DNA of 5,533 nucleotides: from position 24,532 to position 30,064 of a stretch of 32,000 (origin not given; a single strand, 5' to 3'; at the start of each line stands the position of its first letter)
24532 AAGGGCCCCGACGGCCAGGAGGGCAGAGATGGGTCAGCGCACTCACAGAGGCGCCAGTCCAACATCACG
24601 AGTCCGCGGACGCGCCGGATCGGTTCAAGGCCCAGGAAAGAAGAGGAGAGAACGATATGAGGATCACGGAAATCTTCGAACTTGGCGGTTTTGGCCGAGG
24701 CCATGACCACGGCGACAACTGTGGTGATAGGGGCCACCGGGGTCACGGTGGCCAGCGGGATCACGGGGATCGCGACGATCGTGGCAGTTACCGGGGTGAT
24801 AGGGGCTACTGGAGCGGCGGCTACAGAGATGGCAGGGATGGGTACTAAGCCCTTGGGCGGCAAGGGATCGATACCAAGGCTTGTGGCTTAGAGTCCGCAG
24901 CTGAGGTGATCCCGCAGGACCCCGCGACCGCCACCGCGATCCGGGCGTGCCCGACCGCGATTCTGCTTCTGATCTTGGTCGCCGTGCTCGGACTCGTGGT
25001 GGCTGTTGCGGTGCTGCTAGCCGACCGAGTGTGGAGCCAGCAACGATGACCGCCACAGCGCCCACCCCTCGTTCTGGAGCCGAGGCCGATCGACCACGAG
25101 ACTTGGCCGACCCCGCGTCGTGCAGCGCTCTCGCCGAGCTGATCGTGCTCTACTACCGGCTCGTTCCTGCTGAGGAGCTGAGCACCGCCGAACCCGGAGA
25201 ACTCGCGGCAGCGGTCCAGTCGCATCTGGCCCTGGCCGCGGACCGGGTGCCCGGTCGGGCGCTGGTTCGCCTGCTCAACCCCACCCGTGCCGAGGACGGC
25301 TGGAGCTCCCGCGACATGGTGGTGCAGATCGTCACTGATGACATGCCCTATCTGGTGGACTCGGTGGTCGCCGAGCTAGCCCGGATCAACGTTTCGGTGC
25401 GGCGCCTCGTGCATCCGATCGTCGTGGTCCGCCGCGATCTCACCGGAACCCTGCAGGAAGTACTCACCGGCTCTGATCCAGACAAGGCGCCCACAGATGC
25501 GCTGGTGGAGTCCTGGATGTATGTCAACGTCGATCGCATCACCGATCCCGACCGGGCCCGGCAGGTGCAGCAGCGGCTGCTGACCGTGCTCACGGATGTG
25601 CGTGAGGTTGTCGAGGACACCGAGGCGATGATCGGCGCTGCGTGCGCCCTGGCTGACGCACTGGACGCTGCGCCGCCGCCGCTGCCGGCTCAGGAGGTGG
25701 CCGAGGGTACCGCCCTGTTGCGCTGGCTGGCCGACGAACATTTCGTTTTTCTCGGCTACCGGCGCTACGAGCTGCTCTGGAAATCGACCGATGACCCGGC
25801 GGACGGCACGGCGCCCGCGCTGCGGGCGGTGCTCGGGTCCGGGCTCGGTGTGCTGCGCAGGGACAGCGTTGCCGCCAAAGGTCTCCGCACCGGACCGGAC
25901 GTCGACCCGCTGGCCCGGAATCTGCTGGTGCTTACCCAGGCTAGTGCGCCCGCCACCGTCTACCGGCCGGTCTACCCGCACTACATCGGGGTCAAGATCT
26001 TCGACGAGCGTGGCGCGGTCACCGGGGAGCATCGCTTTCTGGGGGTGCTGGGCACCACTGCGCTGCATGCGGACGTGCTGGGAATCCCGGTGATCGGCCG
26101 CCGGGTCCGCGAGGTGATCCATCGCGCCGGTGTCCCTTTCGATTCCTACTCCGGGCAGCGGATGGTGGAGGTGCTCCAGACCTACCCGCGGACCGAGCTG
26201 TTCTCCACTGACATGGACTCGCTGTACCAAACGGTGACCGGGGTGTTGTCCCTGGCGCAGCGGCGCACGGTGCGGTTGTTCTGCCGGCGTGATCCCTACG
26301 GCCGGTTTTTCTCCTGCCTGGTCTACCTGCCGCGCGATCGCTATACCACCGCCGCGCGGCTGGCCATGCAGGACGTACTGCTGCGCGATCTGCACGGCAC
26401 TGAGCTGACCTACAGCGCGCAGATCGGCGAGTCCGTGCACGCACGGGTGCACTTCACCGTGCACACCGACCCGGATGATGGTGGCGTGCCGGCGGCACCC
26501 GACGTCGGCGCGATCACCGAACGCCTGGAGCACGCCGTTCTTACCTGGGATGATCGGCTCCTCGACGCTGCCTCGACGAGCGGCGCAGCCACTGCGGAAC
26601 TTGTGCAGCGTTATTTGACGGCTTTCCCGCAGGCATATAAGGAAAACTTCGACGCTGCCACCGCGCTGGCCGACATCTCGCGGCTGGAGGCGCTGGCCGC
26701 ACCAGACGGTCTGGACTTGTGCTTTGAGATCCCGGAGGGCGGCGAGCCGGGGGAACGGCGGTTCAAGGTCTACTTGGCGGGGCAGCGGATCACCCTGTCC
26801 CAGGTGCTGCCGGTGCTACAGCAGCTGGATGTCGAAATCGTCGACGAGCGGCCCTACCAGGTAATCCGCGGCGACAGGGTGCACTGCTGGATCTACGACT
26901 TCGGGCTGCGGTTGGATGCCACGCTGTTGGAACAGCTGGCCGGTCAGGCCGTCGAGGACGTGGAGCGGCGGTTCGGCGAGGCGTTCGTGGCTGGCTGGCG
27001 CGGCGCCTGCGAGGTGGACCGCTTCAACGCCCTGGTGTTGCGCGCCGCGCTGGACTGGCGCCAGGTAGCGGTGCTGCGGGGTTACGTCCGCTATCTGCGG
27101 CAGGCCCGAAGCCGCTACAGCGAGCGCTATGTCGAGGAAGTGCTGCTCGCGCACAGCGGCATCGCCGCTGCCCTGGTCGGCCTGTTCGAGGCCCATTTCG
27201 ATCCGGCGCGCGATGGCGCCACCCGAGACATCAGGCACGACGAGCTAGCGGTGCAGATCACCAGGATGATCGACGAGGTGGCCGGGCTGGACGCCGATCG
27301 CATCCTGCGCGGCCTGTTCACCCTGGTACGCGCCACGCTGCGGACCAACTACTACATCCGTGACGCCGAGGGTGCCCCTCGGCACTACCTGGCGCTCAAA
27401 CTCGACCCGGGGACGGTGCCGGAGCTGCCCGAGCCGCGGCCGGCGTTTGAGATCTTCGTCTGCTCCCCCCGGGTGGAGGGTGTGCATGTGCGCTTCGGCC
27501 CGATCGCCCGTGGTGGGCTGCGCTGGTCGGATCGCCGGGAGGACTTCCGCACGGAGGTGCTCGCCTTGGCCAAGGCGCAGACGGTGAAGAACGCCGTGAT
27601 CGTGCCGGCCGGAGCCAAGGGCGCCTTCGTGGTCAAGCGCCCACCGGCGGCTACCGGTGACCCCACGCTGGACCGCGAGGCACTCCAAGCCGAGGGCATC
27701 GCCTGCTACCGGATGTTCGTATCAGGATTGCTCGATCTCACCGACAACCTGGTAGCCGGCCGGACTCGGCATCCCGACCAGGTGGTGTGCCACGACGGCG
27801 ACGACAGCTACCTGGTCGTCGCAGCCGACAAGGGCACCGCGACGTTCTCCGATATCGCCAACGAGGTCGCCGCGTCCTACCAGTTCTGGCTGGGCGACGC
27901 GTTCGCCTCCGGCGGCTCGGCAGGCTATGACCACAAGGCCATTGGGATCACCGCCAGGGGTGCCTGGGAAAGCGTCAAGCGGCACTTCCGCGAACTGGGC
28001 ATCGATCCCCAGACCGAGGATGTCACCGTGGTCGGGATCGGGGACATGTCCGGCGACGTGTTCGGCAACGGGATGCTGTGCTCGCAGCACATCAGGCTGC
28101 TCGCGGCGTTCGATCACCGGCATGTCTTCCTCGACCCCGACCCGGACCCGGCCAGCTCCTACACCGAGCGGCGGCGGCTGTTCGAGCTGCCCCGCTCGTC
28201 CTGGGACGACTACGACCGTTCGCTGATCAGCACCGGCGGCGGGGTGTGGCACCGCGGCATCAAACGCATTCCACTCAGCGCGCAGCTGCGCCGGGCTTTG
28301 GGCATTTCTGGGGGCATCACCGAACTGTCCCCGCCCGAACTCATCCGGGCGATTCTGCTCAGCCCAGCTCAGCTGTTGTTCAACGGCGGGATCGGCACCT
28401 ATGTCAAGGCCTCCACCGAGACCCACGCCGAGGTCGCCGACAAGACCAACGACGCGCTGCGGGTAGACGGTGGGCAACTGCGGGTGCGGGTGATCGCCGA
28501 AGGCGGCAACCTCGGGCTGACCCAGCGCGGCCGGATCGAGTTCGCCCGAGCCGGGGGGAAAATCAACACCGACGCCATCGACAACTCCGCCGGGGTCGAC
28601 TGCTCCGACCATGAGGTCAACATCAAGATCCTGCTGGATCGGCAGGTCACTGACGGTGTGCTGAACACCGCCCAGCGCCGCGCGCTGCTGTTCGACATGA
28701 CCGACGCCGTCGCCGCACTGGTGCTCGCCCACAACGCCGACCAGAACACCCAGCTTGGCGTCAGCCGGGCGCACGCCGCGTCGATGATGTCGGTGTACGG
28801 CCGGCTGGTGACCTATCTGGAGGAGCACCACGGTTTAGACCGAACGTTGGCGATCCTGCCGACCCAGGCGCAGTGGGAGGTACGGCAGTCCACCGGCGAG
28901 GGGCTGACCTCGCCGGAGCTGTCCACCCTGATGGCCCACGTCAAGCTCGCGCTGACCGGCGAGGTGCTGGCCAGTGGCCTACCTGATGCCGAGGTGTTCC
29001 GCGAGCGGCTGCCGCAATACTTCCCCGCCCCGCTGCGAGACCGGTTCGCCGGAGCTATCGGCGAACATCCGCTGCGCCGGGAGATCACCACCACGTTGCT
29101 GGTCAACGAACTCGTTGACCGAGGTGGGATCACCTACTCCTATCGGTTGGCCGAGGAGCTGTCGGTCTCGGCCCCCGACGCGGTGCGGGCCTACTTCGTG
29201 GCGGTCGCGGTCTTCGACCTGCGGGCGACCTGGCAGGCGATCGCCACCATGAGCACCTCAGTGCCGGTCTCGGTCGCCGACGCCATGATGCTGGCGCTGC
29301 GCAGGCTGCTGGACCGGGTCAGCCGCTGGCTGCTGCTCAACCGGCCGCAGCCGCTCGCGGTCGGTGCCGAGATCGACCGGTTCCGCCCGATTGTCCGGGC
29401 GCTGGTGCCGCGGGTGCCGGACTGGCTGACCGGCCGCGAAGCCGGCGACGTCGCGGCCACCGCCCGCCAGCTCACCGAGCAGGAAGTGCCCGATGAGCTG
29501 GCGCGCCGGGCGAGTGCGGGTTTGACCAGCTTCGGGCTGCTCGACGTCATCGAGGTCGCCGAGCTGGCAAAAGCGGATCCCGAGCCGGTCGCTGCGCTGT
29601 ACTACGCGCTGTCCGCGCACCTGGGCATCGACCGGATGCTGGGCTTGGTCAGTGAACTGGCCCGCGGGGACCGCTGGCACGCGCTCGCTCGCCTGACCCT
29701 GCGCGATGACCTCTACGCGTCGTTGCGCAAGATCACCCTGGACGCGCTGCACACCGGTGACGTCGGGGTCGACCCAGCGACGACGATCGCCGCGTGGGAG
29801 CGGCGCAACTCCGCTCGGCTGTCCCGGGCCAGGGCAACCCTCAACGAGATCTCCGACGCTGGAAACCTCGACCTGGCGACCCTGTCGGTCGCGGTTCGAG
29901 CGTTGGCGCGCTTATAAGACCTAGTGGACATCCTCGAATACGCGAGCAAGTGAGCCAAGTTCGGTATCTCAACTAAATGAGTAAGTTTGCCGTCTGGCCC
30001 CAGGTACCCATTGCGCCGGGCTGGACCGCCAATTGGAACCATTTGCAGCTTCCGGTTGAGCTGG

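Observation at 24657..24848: Orphan 63-aa Gly/Arg/Asp/His/Tyr-rich ORF with strong SD, internal DNA repeat and atypical codon usage between mez and gdh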

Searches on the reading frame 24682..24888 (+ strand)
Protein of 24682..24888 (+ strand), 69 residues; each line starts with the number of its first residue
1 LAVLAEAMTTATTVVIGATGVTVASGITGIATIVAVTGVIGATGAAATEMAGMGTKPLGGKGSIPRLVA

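Call 3: search_protein_families(library=pfam, proteins=[window:24682-24888:+], max_evalue=1)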
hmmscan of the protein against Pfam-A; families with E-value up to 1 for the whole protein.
window:24682-24888:+ (69 aa): 0 families

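Call 4: search_protein_families(library=ncbifam, proteins=[window:24682-24888:+], max_evalue=1)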
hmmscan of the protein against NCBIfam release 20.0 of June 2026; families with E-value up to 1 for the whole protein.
window:24682-24888:+ (69 aa): 0 families

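Call 38: find_homologous_proteins(query=A4, max_evalue=0.001)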
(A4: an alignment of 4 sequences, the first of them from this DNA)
Query A4 (4 sequences) (69 aa, profile of the alignment): 5 proteins with E <= 0.001 among 893 candidates.
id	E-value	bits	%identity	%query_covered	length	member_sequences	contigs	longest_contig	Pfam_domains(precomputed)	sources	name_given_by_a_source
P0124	1.7e-25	107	55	70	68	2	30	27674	-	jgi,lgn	jgi:hypothetical protein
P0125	1.0e-23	101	57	70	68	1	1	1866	-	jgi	jgi:hypothetical protein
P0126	1.3e-22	97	57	81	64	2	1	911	-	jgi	-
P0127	1.6e-18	84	47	68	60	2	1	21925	-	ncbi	ncbi:MAG: hypothetical protein ACRDTX_21540 [Pseudonocardiaceae bacterium]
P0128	2.7e-18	84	52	88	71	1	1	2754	-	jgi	-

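Call 39: find_encoding_contigs(protein=P0125, flank=3000, max_places=3)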
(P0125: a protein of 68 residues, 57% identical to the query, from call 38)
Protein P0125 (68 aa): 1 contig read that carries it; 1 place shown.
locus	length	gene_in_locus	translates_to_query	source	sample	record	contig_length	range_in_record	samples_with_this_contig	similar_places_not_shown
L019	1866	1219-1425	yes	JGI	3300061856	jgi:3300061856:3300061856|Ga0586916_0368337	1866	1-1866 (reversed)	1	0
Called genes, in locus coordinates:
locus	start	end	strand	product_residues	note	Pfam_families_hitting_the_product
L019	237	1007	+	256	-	PF01740:STAS, PF13466:STAS_2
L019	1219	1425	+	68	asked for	-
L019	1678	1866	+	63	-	?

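Call 40: find_encoding_contigs(protein=P0126, flank=3000, max_places=3)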
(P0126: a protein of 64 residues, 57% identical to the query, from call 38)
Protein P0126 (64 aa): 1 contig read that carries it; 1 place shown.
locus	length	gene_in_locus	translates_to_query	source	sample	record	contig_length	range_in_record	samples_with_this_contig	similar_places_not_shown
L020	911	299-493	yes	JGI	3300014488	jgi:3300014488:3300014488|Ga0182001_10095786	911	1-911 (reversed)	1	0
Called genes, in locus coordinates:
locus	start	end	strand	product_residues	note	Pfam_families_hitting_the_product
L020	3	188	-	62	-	?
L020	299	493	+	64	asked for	-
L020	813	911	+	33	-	?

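Call 41: find_encoding_contigs(protein=P0128, flank=3000, max_places=3)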
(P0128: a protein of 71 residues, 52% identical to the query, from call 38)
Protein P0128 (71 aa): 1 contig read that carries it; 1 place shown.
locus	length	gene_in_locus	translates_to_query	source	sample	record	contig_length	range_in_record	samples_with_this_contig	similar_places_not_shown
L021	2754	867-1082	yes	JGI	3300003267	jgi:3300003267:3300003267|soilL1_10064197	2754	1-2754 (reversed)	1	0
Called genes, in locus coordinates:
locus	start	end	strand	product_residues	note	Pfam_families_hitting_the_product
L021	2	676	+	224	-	?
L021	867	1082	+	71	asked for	-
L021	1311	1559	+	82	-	-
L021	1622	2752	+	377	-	?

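Call 71: search_protein_families(library=phrogs, proteins=[L021:842-1024:+], max_evalue=1)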
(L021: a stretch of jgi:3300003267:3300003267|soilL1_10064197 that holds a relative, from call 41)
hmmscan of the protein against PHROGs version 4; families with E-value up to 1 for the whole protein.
L021:842-1024:+ (61 aa): 1 family
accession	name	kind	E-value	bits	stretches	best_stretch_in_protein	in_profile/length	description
phrog_10291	-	unknown function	0.0037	17.8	1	8-30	9-30/41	-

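Call 72: search_protein_families(library=padloc, proteins=[L021:842-1024:+], max_evalue=1)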
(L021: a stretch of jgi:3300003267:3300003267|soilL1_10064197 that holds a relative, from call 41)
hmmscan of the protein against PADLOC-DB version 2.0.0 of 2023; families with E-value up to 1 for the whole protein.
L021:842-1024:+ (61 aa): 0 families

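Call 73: search_protein_families(library=ncbifam, proteins=[L021:842-1024:+], max_evalue=10)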
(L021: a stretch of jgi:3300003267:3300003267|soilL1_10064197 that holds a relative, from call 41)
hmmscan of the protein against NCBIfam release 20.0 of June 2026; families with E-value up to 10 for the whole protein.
L021:842-1024:+ (61 aa): 2 families
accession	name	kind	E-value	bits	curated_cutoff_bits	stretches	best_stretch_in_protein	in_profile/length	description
NF038309.1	HisXaaSer_A3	equivalog_domain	0.069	13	65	1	24-45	46-69/81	His-Xaa-Ser repeat protein HxsA3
TIGR03979.1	His_Ser_Rich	equivalog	3.1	7.7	121.65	1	24-40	56-73/190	His-Xaa-Ser repeat protein HxsA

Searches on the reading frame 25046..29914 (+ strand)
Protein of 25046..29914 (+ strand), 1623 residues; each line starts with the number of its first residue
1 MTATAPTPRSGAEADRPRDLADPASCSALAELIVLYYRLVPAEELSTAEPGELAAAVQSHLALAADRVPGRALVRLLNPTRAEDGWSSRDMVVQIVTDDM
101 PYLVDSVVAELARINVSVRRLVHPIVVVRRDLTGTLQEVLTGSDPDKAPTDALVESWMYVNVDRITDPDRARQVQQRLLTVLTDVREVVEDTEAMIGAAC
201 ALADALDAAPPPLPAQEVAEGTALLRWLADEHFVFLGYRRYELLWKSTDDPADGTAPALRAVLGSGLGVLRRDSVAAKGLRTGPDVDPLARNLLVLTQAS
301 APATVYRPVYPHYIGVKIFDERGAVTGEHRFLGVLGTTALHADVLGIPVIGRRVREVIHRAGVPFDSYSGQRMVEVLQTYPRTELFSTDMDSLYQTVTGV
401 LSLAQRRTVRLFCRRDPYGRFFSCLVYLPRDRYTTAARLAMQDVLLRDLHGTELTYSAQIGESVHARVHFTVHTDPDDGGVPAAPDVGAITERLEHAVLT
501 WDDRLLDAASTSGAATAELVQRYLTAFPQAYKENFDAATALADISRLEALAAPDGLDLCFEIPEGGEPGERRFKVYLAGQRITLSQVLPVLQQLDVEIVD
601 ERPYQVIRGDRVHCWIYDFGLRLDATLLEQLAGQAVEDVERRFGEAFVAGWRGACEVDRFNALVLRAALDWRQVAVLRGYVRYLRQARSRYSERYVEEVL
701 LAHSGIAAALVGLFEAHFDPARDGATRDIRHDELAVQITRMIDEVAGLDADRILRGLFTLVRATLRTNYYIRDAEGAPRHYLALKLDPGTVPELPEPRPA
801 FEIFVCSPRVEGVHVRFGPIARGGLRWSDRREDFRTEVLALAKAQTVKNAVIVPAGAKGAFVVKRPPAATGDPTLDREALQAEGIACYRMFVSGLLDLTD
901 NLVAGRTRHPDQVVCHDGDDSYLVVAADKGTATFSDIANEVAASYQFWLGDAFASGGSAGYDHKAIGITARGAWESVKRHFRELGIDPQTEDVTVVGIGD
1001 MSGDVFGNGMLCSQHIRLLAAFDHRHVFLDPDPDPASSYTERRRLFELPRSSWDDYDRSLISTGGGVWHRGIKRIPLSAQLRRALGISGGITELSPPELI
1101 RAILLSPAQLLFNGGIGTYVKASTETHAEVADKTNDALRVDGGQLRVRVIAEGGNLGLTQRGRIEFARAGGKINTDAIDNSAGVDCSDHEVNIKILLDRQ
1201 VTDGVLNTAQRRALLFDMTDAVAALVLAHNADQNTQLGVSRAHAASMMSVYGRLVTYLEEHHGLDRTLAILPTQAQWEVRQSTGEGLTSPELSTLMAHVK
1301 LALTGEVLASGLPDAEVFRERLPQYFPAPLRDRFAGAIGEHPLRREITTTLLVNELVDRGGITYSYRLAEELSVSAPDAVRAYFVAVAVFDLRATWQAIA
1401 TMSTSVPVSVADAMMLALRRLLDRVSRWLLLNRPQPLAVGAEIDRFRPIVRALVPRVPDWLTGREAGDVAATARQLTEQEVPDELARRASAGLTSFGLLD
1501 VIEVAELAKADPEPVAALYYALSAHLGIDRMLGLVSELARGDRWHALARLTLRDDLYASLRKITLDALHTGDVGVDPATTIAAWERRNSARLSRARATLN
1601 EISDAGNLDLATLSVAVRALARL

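Call 91: search_protein_families(library=pfam, proteins=[window:25046-29914:+], max_evalue=0.00001)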
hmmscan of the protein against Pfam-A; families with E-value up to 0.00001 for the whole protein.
window:25046-29914:+ (1623 aa): 8 families
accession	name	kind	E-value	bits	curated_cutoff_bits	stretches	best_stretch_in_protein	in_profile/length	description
PF05088.18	Bac_GDH_CD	-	5.3e-251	833.8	22.8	1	738-1239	2-496/497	Bacterial NAD-glutamate dehydrogenase, catalytic domain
PF21074.2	GDH_C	-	3.7e-111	372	26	1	1284-1621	1-338/339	Glutamate dehydrogenase, C-terminal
PF21075.3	GDH_ACT1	-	1.9e-44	151.4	23.7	1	33-178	2-144/144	Glutamate dehydrogenase, ACT1 domain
PF21076.3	GDH_ACT2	-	5.3e-31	107.5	22.8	1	410-502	1-90/90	Glutamate dehydrogenase, ACT2 domain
PF21078.2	GDH_HM3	-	1.8e-27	95.7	24.6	1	656-720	2-66/66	Glutamate dehydrogenase, helical motif 3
PF21073.2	GDH_HM1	-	2.3e-21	75.9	21.2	1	347-406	1-60/60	Glutamate dehydrogenase, helical motif 1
PF21077.3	GDH_ACT3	-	2.6e-19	69.2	22.2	1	563-626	9-72/80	Glutamate dehydrogenase, ACT3 domain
PF21079.2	GDH_HM2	-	1.9e-12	47.4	21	1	515-550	10-45/45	Glutamate dehydrogenase, helical motif 2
